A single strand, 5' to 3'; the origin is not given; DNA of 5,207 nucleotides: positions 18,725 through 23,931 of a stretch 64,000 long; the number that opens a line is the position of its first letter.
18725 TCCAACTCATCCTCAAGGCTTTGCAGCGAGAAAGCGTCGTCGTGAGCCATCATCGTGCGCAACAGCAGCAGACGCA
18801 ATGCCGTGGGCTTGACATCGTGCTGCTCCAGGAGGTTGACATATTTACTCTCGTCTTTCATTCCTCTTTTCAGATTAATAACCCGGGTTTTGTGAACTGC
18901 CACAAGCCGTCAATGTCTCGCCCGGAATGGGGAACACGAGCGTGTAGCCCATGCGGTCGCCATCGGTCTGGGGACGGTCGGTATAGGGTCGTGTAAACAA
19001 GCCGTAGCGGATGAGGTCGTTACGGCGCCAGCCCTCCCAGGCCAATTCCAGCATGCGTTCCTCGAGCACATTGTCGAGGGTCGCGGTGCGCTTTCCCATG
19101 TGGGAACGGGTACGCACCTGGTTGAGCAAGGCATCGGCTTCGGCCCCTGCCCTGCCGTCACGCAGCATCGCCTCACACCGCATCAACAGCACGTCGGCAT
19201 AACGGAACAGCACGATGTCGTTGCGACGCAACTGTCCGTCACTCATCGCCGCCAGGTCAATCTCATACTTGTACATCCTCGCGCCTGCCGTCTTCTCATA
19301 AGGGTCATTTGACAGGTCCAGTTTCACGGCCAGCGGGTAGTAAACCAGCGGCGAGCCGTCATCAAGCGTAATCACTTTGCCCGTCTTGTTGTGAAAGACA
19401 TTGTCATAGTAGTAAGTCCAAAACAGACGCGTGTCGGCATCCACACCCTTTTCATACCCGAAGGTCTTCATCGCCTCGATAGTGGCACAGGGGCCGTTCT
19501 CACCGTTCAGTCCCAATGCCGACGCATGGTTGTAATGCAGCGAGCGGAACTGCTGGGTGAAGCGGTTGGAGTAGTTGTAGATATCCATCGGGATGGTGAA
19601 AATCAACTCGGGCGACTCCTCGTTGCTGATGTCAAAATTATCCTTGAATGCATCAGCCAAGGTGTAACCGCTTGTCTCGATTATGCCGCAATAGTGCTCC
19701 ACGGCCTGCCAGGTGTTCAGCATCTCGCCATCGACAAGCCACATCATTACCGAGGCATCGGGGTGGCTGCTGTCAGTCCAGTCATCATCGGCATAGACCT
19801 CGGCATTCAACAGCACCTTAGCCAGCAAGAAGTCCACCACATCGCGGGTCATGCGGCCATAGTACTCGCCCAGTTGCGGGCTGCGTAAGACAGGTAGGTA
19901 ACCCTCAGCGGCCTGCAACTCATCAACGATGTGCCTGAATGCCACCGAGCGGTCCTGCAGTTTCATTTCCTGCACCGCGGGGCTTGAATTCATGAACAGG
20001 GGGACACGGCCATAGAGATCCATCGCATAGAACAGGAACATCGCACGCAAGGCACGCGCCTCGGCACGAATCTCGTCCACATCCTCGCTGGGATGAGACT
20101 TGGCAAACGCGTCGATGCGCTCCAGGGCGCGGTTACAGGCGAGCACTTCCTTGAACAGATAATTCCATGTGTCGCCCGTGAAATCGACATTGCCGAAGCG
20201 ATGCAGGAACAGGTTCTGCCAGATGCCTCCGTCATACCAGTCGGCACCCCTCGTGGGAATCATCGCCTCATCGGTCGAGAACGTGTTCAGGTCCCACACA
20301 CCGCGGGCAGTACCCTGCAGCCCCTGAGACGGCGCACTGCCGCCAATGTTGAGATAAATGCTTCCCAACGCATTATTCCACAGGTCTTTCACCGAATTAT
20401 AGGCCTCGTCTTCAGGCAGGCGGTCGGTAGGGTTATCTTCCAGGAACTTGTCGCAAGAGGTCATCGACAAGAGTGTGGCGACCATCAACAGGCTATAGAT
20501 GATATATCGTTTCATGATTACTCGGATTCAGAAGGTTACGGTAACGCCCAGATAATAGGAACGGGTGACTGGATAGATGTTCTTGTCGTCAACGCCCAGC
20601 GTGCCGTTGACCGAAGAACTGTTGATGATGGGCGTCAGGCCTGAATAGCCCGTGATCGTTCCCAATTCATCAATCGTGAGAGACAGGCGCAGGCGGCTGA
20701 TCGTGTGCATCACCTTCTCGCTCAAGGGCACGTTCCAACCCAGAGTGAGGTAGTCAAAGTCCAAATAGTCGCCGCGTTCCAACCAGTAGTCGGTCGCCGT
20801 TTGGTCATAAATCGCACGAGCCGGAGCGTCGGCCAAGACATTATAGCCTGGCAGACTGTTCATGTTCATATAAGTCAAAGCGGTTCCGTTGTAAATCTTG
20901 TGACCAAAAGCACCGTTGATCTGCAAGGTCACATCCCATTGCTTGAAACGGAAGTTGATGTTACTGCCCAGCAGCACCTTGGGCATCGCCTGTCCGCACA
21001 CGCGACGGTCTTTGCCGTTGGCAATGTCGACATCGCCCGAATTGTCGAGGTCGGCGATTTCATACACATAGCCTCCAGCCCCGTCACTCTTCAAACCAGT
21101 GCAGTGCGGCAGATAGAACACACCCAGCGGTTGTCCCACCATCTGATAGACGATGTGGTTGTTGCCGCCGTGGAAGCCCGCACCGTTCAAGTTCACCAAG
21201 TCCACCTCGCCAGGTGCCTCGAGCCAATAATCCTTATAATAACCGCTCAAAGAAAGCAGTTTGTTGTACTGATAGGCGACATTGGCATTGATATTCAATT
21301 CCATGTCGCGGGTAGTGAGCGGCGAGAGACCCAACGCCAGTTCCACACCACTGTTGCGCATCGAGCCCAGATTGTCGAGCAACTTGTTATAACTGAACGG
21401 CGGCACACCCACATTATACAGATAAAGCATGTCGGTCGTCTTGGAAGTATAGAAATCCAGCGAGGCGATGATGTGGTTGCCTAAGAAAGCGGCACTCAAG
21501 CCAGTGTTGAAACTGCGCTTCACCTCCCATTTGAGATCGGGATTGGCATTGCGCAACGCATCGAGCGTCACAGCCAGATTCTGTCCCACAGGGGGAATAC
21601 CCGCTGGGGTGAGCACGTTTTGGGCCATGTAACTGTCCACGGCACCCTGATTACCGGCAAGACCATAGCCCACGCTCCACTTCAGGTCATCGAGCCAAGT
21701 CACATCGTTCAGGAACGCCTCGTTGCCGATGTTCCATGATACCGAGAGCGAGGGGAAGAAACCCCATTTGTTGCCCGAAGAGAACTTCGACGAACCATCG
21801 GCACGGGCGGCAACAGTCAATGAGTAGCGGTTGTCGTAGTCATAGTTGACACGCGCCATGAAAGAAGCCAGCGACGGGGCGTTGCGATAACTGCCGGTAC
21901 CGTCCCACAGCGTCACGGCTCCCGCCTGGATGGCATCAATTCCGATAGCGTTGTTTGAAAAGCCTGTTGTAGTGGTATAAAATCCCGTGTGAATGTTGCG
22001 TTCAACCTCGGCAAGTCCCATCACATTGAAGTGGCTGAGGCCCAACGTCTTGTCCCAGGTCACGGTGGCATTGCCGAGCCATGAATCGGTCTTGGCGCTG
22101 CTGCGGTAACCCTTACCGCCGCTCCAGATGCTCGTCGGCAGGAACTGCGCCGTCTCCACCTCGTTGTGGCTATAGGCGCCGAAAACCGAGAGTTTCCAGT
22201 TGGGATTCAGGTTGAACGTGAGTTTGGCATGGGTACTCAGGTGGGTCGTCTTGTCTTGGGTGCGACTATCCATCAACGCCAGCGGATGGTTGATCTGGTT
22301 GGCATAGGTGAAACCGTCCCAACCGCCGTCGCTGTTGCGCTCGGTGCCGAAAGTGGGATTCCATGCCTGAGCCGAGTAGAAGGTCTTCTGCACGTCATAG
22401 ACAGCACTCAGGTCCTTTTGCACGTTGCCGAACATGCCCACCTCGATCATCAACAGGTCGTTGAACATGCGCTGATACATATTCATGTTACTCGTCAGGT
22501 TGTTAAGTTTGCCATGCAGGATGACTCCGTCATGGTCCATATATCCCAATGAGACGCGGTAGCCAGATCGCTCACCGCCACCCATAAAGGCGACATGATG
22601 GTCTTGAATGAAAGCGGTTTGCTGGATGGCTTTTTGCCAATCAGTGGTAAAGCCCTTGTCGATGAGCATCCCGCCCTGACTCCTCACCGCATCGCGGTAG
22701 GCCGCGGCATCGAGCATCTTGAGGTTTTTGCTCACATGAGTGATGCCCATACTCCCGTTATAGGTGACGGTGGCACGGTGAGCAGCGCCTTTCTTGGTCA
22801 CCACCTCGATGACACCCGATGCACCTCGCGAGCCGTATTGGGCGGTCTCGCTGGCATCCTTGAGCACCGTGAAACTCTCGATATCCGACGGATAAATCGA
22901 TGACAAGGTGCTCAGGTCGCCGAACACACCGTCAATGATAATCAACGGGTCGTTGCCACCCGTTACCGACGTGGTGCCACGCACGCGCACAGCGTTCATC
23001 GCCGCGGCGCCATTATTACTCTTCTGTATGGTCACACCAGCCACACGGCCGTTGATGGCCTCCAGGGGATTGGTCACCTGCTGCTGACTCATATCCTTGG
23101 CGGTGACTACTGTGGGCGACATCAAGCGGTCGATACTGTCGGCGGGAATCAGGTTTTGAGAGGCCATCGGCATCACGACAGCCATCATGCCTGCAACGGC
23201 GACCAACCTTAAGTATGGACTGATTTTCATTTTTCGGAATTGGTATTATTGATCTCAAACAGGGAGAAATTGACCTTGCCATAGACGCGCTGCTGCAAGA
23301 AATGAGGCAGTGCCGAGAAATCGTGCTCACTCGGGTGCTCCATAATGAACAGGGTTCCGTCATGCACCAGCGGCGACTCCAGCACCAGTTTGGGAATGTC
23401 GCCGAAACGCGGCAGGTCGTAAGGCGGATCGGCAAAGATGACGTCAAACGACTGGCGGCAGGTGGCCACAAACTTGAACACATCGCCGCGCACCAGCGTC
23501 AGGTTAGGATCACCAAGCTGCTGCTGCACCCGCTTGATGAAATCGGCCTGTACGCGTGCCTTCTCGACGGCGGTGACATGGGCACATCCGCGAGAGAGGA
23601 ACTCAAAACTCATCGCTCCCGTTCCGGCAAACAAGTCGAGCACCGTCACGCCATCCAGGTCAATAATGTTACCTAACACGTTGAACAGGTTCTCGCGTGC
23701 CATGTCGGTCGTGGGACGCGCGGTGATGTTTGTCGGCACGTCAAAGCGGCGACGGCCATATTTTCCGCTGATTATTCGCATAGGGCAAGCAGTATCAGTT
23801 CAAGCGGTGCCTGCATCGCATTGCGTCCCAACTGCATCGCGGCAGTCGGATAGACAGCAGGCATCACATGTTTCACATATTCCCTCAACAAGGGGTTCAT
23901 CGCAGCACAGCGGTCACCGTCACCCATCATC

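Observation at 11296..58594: Five secreted hydrolases of three unrelated catalytic classes share a C-terminal dockerin-like double repeat and have no recognisable T9SS sorting domain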

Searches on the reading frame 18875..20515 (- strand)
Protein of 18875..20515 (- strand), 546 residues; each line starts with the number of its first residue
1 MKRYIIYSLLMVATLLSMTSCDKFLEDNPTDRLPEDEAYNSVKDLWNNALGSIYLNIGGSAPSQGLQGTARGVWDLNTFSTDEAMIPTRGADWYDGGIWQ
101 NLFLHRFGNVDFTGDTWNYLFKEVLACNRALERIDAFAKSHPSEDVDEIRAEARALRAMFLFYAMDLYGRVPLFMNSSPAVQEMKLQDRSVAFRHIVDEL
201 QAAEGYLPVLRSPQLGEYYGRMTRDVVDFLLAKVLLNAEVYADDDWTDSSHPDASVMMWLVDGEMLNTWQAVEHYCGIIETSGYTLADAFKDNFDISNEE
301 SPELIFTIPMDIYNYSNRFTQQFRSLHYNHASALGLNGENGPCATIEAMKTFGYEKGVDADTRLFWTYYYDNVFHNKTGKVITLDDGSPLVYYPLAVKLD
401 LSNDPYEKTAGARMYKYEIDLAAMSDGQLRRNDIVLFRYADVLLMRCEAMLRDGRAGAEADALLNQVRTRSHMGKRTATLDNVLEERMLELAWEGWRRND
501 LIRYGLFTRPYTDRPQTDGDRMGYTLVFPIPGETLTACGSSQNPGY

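Call 17: search_protein_families(library=pfam, proteins=[window:18875-20515:-], max_evalue=0.01)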
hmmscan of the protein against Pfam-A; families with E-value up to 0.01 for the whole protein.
window:18875-20515:- (546 aa): 3 families
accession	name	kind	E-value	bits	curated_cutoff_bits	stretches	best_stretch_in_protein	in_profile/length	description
PF07980.17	SusD_RagB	-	4.7e-23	82.7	23.1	1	302-516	1-254/297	SusD family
PF14322.12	SusD-like_3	-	6.7e-09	36.7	27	1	90-236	51-191/191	Starch-binding associating with outer membrane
PF12771.13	SusD-like_2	-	0.0013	18.1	27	0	111-207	55-150/415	Starch-binding associating with outer membrane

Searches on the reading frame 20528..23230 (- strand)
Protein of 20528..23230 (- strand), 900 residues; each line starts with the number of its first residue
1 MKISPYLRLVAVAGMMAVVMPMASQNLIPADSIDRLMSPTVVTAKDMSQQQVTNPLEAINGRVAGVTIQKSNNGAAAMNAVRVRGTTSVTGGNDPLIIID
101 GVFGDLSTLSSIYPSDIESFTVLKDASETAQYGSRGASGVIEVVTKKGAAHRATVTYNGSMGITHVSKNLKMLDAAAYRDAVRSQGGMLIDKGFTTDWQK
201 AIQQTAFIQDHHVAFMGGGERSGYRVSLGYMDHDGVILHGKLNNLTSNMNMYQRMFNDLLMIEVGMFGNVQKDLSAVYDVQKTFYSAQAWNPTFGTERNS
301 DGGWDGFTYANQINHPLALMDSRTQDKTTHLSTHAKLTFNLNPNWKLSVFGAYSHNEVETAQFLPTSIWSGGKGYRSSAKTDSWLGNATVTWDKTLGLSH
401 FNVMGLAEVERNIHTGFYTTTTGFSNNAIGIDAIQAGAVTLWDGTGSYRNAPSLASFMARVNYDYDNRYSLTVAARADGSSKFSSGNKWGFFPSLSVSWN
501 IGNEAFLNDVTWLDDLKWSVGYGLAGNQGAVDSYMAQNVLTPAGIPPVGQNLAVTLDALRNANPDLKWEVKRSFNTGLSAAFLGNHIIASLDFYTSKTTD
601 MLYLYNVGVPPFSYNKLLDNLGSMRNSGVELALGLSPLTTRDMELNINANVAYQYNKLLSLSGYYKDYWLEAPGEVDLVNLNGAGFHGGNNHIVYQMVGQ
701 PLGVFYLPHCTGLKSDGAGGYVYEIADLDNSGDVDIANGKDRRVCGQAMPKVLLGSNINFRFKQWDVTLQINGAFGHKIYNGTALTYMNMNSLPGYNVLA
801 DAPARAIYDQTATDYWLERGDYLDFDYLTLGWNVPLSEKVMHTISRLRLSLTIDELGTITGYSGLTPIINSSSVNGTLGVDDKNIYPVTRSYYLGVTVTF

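Call 17: search_protein_families(library=pfam, proteins=[window:20528-23230:-], max_evalue=0.01)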
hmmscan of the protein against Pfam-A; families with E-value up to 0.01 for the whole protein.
window:20528-23230:- (900 aa): 2 families
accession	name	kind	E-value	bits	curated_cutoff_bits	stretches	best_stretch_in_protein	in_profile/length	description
PF00593.30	TonB_dep_Rec_b-barrel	-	5.8e-20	73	27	1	288-665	13-348/436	TonB dependent receptor-like, beta-barrel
PF07715.20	Plug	-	5e-17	62.8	23.9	1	38-140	8-107/107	TonB-dependent Receptor Plug Domain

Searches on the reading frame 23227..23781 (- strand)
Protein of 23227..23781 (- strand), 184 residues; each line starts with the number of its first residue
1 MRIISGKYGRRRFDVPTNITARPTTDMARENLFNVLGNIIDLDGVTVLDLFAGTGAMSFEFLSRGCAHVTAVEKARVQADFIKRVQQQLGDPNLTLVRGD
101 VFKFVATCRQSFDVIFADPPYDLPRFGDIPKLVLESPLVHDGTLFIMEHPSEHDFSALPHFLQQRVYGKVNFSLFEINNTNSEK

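Call 17: search_protein_families(library=pfam, proteins=[window:23227-23781:-], max_evalue=0.01)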
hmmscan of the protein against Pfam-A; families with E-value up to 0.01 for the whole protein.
window:23227-23781:- (184 aa): 10 families
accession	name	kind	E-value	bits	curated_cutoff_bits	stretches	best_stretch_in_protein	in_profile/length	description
PF03602.21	Cons_hypoth95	-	2.2e-35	122.4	24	1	1-175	1-181/182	Conserved hypothetical protein 95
PF13847.12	Methyltransf_31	-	1.8e-07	31.4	27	1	43-151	3-113/145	Methyltransferase domain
PF13649.12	Methyltransf_25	-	2.4e-06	28.6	27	1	47-117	1-70/97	Methyltransferase domain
PF02086.21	MethyltransfD12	-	0.00012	22.3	22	0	31-64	7-41/253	D12 class N6 adenine-specific DNA methyltransferase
PF09445.16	Methyltransf_15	-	0.00019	21.5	22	1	46-122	3-82/165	RNA cap guanine-N2 methyltransferase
PF00398.26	RrnaAD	-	0.00022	20.8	24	1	45-106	32-90/263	Ribosomal RNA adenine dimethylase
PF04445.19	SAM_MT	-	0.0017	18.2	26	1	45-121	73-157/230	Putative SAM-dependent methyltransferase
PF05175.20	MTS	-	0.002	18.2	23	1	25-121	16-108/170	Methyltransferase small domain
PF01564.23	Spermine_synth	-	0.0036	17.3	22.9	1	80-118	60-98/186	Spermine/spermidine synthase domain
PF01728.25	FtsJ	-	0.0049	17.2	24.1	1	38-118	17-98/181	FtsJ-like methyltransferase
